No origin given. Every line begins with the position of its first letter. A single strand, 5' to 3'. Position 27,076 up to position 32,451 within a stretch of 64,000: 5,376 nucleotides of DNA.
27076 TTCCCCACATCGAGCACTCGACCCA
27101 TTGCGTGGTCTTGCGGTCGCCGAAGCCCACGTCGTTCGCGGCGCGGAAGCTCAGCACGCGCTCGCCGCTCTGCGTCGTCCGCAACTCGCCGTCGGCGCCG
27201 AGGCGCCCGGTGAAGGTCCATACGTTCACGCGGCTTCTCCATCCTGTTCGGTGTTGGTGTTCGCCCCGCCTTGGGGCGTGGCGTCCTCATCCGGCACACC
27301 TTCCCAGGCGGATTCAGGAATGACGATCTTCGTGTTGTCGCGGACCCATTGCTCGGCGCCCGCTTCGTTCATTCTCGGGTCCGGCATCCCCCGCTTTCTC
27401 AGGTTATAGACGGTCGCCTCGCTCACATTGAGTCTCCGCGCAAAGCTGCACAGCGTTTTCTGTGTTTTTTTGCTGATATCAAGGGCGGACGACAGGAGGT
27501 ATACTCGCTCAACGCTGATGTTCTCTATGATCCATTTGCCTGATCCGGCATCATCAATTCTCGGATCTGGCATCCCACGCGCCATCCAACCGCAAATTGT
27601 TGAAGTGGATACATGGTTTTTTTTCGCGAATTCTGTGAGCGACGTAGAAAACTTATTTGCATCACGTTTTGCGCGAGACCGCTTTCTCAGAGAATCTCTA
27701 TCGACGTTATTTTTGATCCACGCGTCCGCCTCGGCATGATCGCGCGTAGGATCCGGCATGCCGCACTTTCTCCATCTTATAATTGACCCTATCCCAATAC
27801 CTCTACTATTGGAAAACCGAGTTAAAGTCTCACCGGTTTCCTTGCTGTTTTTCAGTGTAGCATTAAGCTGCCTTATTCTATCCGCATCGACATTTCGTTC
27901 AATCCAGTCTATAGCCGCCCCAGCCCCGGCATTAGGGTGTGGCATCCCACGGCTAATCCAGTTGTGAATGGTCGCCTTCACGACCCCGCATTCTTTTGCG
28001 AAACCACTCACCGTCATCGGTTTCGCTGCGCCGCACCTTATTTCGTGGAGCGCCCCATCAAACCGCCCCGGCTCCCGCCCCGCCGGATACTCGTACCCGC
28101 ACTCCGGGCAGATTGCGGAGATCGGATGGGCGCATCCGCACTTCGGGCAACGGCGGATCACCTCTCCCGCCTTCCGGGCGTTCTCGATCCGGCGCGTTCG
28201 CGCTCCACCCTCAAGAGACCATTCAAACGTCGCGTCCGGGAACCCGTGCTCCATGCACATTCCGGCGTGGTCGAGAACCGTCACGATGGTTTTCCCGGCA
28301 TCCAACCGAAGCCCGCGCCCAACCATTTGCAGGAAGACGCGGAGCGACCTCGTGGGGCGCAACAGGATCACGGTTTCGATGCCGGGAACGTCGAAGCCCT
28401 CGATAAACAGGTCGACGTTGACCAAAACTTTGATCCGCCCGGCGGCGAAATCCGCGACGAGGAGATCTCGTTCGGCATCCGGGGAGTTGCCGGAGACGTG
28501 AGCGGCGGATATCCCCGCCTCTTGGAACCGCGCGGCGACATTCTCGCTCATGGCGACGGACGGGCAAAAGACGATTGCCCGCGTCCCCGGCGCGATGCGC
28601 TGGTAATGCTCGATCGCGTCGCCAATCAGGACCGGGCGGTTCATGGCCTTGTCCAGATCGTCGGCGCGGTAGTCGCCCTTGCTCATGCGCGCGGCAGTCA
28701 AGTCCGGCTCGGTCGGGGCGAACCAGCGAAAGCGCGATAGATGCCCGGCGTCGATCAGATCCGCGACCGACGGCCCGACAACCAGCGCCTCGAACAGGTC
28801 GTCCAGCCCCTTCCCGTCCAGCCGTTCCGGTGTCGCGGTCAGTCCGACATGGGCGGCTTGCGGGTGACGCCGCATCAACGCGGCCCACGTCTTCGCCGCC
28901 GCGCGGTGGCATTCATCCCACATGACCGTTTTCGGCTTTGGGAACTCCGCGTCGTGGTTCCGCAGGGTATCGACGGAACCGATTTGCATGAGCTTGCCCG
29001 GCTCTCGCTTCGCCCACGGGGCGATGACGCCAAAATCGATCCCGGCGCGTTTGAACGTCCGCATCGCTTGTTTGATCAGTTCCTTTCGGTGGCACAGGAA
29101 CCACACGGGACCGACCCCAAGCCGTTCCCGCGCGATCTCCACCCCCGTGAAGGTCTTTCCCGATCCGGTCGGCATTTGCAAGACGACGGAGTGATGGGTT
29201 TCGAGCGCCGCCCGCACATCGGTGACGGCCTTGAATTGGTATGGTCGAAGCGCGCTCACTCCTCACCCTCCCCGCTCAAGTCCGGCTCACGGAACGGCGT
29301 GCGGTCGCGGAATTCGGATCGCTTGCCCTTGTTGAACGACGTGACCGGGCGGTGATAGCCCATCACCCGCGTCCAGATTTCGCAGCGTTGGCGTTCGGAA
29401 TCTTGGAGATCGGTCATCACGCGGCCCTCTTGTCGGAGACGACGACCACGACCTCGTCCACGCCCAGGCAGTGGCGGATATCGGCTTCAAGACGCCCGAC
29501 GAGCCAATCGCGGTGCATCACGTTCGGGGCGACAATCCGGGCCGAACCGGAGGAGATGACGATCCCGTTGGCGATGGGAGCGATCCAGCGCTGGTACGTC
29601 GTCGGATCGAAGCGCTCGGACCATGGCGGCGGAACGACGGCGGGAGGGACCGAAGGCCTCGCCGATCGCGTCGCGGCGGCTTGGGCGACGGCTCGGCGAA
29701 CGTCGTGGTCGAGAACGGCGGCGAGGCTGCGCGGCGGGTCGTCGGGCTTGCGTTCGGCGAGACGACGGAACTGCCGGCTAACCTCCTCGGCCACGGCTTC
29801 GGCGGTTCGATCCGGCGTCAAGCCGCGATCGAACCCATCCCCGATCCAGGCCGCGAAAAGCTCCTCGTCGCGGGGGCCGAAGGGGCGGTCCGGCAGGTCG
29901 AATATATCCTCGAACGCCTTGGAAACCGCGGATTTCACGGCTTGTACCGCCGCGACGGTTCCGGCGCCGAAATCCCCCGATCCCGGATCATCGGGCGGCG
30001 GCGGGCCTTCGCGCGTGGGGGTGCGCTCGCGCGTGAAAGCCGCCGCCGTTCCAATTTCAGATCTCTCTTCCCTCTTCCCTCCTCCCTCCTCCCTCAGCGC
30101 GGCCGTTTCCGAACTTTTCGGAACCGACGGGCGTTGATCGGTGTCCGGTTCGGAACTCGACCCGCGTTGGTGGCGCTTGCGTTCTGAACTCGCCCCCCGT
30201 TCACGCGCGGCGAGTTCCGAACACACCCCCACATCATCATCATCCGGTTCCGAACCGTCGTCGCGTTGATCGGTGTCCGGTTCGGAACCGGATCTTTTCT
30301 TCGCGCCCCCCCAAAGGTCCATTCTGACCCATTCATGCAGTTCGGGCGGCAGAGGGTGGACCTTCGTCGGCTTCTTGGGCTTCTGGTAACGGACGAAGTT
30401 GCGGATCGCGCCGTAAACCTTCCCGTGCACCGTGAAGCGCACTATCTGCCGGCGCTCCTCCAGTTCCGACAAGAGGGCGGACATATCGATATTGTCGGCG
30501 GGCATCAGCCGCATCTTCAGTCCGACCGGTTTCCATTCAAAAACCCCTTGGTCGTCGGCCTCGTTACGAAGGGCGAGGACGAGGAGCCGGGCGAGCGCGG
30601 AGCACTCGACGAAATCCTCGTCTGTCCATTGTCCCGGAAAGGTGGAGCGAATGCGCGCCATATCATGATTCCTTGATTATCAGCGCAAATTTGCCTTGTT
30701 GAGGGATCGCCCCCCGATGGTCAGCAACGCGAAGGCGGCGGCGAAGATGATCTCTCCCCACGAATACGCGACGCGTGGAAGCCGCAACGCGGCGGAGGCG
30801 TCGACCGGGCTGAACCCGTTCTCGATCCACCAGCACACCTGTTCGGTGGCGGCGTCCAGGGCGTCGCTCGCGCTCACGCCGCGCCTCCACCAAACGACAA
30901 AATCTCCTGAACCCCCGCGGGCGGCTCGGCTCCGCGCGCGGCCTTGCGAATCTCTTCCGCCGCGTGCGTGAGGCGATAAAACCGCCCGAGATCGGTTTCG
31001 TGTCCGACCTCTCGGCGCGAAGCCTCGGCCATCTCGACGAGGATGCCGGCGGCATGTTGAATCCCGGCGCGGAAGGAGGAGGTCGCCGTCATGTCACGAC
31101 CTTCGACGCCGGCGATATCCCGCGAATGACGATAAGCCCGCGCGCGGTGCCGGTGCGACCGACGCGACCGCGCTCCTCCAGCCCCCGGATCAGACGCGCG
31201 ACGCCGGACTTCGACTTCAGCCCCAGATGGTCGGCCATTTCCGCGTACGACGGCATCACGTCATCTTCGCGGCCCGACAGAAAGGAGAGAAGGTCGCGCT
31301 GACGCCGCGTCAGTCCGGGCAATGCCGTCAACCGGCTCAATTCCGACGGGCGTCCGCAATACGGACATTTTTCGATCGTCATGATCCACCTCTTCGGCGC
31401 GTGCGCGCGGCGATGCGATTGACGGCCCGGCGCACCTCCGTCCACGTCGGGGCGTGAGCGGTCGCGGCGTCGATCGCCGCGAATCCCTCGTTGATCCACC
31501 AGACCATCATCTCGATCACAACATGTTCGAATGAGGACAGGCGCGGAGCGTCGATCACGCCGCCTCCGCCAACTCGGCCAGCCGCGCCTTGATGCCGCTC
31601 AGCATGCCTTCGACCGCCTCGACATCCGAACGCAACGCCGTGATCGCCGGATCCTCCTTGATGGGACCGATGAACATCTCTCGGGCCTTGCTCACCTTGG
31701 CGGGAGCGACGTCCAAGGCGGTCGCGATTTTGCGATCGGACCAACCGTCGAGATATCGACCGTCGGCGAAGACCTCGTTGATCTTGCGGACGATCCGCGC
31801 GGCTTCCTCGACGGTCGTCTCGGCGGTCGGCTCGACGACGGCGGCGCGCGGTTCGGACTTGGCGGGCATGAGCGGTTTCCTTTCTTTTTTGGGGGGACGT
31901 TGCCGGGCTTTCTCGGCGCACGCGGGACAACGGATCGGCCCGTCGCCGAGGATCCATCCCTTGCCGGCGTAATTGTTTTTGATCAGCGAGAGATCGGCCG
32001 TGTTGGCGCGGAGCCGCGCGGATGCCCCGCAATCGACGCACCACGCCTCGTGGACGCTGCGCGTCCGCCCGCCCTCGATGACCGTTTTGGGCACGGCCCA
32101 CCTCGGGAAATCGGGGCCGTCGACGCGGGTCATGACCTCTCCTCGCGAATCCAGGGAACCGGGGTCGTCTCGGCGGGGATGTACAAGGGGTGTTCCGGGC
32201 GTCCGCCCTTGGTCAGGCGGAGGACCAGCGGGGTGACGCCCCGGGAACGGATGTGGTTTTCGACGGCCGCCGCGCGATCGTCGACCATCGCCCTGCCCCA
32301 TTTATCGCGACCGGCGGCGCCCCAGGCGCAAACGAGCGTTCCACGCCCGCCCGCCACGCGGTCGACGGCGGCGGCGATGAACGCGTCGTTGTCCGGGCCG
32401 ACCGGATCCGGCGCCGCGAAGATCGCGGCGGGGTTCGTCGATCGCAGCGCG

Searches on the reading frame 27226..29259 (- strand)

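Call 16: search_protein_families(library=phrogs, proteins=[window:27226-29259:-], max_evalue=0.001)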
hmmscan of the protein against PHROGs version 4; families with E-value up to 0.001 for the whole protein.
window:27226-29259:- (677 aa): 18 families
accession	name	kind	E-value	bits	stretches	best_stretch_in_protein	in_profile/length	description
phrog_16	-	DNA, RNA and nucleotide metabolism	2.1e-99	335.1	1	4-526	273-734/986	DNA helicase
phrog_9690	-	DNA, RNA and nucleotide metabolism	7.7e-15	55.7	1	100-334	31-271/306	DNA helicase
phrog_62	-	DNA, RNA and nucleotide metabolism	4.9e-14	51.8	2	4-144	697-849/1881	DNA helicase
phrog_57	-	head and packaging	2.5e-13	51.3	0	415-469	13-75/199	terminase small subunit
phrog_16694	-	unknown function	5.5e-12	45.4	2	226-332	559-675/1010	-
phrog_2488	-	DNA, RNA and nucleotide metabolism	4.5e-10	39.9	1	4-44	19-60/579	DNA helicase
phrog_3830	-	unknown function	1.2e-08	34.7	0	3-74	266-346/1032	-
phrog_27849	-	unknown function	1.9e-07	30.6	1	217-327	438-553/664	-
phrog_8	-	transcription regulation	2.8e-06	28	0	534-622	85-192/346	transcriptional regulator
phrog_66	-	integration and excision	6.6e-06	27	0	413-459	92-138/412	excisionase and transcriptional regulator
phrog_2474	-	transcription regulation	1.4e-05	26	0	415-443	49-77/118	MerR-like transcriptional regulator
phrog_16259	-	DNA, RNA and nucleotide metabolism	4e-05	24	1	4-127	118-243/330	DNA helicase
phrog_8013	-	unknown function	6.3e-05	24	0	370-458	134-220/231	-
phrog_597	-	DNA, RNA and nucleotide metabolism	0.00014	22.9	0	414-458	112-158/200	DNA binding protein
phrog_2856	-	transcription regulation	0.00021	21.9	0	418-441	63-86/165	transcriptional regulator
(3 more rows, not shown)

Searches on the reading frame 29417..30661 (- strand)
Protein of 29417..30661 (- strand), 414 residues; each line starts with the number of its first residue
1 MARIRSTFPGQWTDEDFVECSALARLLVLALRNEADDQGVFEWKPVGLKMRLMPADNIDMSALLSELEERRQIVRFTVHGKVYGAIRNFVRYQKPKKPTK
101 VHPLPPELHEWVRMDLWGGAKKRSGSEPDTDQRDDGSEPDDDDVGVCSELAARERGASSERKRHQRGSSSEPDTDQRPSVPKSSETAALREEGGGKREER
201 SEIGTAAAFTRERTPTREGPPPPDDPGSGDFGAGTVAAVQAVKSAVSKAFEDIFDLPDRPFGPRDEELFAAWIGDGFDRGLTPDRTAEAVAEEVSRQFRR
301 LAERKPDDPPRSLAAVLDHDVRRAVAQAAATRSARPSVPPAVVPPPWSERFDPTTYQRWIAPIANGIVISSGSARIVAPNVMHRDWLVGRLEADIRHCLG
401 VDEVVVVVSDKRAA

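Call 16: search_protein_families(library=phrogs, proteins=[window:29417-30661:-], max_evalue=0.001)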
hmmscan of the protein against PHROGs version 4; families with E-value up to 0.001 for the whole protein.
window:29417-30661:- (414 aa): 7 families
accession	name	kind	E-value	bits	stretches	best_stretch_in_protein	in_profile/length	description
phrog_1408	-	DNA, RNA and nucleotide metabolism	3.8e-27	96.5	1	1-182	1-176/302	replication initiation protein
phrog_16167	-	DNA, RNA and nucleotide metabolism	1.4e-23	85.1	1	1-176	1-173/315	replication initiation protein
phrog_12556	-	DNA, RNA and nucleotide metabolism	1.1e-15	59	1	1-105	1-105/347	replication initiation protein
phrog_17247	-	unknown function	2.8e-15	57.4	1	1-98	1-98/295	-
phrog_2149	-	DNA, RNA and nucleotide metabolism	6.5e-13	50.1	1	2-187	1-169/289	replication initiation protein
phrog_5718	-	DNA, RNA and nucleotide metabolism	0.00031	20.9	1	1-101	1-107/394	HNH endonuclease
phrog_8130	-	unknown function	0.00053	20.1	1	1-76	11-86/434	-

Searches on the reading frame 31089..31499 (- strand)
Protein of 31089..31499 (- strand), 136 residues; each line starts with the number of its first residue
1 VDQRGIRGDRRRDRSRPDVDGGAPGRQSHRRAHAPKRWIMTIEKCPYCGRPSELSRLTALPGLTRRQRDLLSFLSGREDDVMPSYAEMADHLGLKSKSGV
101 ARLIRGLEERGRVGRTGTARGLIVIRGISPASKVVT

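Call 105: search_protein_families(library=phrogs, proteins=[window:31089-31499:-], max_evalue=0.01)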
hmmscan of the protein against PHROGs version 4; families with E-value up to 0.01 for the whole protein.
window:31089-31499:- (136 aa): 4 families
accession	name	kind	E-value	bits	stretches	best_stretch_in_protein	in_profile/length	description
phrog_3502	-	unknown function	4.1e-09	37.6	1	62-126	48-115/131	-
phrog_24920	-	unknown function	0.00014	22.8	1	63-124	4-68/125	-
phrog_270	-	DNA, RNA and nucleotide metabolism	0.0019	18.6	1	66-113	48-97/383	replication initiation protein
phrog_362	-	transcription regulation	0.0026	19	1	63-126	4-70/106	transcriptional repressor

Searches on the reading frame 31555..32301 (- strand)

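Call 90: search_protein_families(library=phrogs, proteins=[window:31555-32301:-], max_evalue=0.0001)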
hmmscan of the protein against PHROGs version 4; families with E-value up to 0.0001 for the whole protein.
window:31555-32301:- (248 aa): 2 families
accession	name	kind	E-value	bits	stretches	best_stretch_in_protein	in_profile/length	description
phrog_21667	-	unknown function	8.5e-23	82.4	1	73-246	12-196/218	-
phrog_12127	-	unknown function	7.6e-05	23.4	0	153-223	295-367/414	-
